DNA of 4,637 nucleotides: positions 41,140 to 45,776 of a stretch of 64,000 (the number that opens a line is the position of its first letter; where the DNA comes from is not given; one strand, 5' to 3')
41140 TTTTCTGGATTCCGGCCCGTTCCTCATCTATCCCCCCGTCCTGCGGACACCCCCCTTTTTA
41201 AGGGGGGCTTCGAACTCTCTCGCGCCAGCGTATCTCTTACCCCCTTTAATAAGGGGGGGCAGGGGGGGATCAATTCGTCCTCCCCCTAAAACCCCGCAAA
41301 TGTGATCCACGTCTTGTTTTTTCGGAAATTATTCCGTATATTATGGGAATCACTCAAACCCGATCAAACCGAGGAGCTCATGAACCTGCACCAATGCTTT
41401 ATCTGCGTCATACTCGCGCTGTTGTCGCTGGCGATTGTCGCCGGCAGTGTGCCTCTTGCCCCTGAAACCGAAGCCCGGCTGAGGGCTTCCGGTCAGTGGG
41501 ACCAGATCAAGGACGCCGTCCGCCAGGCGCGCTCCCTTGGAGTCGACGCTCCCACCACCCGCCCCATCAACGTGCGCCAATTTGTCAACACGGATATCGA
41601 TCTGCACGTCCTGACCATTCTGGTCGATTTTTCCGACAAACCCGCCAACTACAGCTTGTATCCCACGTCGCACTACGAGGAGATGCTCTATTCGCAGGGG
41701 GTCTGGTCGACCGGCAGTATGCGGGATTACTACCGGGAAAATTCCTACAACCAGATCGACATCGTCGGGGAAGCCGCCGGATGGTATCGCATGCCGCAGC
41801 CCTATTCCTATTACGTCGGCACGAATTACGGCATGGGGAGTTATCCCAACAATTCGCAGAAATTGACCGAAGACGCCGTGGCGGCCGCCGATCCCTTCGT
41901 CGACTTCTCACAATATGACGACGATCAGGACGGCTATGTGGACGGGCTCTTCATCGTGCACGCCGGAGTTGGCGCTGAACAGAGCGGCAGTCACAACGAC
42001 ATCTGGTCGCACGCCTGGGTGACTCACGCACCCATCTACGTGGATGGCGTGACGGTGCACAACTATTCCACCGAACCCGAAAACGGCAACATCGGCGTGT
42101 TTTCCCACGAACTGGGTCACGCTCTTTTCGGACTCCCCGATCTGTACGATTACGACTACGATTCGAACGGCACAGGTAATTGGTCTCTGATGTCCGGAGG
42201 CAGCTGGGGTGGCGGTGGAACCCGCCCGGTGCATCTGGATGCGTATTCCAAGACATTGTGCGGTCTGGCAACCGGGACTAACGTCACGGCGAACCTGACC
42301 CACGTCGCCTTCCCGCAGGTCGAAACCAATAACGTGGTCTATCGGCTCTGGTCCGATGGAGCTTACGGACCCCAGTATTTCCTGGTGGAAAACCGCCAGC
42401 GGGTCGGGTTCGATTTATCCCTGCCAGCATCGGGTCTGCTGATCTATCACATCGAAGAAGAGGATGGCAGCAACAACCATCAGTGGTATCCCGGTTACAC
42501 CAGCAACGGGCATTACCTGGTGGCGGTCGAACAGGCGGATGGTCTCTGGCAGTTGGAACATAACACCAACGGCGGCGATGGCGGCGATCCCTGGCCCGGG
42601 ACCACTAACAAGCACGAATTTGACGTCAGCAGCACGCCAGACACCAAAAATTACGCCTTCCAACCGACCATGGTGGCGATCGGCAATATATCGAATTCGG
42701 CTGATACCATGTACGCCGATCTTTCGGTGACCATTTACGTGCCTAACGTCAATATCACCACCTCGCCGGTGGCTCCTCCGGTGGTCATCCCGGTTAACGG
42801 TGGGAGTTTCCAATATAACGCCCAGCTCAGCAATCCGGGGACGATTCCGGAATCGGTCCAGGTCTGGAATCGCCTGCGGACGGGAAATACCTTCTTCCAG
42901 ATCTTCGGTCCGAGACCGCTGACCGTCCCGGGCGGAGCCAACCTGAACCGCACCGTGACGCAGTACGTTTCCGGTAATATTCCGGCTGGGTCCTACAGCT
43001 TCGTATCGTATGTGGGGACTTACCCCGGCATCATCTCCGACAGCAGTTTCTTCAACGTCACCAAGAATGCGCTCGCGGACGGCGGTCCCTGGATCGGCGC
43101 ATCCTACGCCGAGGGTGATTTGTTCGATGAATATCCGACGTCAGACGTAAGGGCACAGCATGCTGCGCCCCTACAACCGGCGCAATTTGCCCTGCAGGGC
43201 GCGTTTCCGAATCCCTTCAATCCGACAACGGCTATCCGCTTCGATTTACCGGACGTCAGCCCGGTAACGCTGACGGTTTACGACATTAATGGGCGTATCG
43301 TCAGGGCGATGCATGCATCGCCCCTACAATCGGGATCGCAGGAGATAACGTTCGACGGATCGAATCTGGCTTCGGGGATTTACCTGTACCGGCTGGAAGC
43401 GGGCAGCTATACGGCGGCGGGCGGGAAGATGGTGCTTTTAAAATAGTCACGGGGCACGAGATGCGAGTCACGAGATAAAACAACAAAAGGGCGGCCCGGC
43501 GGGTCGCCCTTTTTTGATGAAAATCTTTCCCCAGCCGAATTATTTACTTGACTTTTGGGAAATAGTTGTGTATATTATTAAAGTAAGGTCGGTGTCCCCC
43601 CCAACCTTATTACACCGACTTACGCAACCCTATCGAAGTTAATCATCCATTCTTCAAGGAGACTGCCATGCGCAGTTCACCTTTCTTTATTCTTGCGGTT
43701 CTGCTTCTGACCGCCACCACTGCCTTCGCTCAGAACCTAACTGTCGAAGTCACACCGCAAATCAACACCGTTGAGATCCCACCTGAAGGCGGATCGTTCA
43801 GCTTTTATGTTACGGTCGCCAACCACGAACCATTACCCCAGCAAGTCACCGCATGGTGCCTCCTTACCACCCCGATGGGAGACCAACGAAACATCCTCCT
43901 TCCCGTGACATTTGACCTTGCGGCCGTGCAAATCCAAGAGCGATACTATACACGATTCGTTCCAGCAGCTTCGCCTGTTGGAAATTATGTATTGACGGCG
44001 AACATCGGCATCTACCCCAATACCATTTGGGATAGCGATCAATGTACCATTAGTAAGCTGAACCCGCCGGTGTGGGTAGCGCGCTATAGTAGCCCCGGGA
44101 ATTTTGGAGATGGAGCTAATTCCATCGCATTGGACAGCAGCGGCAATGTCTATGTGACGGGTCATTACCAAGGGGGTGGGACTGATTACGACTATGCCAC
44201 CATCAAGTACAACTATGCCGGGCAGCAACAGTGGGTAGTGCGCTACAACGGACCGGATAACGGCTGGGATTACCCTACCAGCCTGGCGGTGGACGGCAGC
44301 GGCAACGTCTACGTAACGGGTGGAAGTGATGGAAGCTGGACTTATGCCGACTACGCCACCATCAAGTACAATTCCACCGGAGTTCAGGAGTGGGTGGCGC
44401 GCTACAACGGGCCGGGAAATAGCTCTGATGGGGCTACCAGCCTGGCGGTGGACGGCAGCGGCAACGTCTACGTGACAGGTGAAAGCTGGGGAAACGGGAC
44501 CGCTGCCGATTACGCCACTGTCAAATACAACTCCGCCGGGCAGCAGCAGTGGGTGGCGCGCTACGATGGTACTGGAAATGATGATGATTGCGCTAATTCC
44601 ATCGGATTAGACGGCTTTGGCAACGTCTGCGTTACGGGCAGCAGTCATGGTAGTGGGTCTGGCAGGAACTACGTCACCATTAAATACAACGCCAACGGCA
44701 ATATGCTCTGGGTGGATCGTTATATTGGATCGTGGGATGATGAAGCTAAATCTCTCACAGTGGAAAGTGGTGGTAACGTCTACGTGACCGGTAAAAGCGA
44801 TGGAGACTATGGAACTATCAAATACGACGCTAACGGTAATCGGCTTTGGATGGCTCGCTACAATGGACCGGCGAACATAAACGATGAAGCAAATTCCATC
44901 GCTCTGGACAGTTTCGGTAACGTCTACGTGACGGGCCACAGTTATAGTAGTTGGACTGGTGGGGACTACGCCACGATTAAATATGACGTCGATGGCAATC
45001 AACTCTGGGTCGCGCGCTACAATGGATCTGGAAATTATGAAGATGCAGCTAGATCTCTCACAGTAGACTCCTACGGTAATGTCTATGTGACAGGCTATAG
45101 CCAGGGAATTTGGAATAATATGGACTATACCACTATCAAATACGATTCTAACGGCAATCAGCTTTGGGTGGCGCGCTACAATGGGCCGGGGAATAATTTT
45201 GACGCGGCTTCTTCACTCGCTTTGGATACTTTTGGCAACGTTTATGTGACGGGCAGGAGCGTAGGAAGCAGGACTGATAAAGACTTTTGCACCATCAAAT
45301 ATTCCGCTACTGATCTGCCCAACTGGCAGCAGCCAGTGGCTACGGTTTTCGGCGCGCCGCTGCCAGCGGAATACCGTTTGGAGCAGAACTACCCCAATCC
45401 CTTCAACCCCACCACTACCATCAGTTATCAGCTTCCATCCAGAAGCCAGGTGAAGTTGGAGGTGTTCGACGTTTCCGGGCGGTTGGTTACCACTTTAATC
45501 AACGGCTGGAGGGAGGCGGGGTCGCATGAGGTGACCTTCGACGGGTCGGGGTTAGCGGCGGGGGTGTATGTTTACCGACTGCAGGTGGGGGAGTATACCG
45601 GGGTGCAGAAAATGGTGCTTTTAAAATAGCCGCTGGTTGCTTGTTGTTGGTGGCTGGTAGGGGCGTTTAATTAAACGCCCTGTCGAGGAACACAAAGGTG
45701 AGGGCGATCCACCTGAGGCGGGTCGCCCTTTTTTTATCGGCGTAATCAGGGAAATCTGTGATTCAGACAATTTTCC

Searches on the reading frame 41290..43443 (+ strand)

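Call 95: search_protein_families(library=pfam, proteins=[window:41290-43443:+], max_evalue=0.0001)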
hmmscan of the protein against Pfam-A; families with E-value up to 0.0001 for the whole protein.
window:41290-43443:+ (718 aa): 3 families
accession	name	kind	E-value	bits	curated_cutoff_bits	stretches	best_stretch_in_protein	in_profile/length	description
PF05547.17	Peptidase_M6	-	3.2e-30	105.8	22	1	106-328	14-289/294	Immune inhibitor A peptidase M6, catalytic domain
PF18962.6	Por_Secre_tail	-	1.3e-10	41.9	27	1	639-710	2-70/75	Secretion system C-terminal sorting domain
PF13860.13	FlgD_ig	-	2.4e-06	27.8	27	1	649-704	14-75/79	FlgD Ig-like domain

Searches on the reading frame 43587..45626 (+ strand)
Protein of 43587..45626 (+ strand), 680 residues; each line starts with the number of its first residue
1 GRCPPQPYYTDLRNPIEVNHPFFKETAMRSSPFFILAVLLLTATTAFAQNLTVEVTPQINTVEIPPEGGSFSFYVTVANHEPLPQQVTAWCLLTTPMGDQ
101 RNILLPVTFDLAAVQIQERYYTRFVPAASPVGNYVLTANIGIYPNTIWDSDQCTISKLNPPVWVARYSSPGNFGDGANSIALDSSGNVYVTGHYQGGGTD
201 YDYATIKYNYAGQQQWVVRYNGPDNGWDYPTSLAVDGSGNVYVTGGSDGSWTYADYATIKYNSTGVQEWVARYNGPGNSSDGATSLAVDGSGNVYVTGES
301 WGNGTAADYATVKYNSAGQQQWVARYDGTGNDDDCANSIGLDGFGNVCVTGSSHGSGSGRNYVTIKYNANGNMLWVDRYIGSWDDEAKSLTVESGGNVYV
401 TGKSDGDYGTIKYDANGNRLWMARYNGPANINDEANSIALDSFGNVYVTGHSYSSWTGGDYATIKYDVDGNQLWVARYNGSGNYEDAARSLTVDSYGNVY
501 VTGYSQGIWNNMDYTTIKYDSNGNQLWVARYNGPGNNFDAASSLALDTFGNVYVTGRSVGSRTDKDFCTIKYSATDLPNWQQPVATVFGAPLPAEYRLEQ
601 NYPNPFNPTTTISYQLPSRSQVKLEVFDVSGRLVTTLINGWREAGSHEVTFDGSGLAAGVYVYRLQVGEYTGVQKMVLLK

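Call 95: search_protein_families(library=pfam, proteins=[window:43587-45626:+], max_evalue=0.0001)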
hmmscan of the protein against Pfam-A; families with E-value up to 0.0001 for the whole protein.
window:43587-45626:+ (680 aa): 3 families
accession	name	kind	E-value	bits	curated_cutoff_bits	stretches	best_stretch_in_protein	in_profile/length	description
PF06739.17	SBBP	-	5.6e-43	145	20.5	4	268-303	1-35/38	Beta-propeller repeat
PF18962.6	Por_Secre_tail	-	1e-09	39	27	1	602-677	2-74/75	Secretion system C-terminal sorting domain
PF13860.13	FlgD_ig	-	1.2e-05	25.7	27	1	611-663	13-71/79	FlgD Ig-like domain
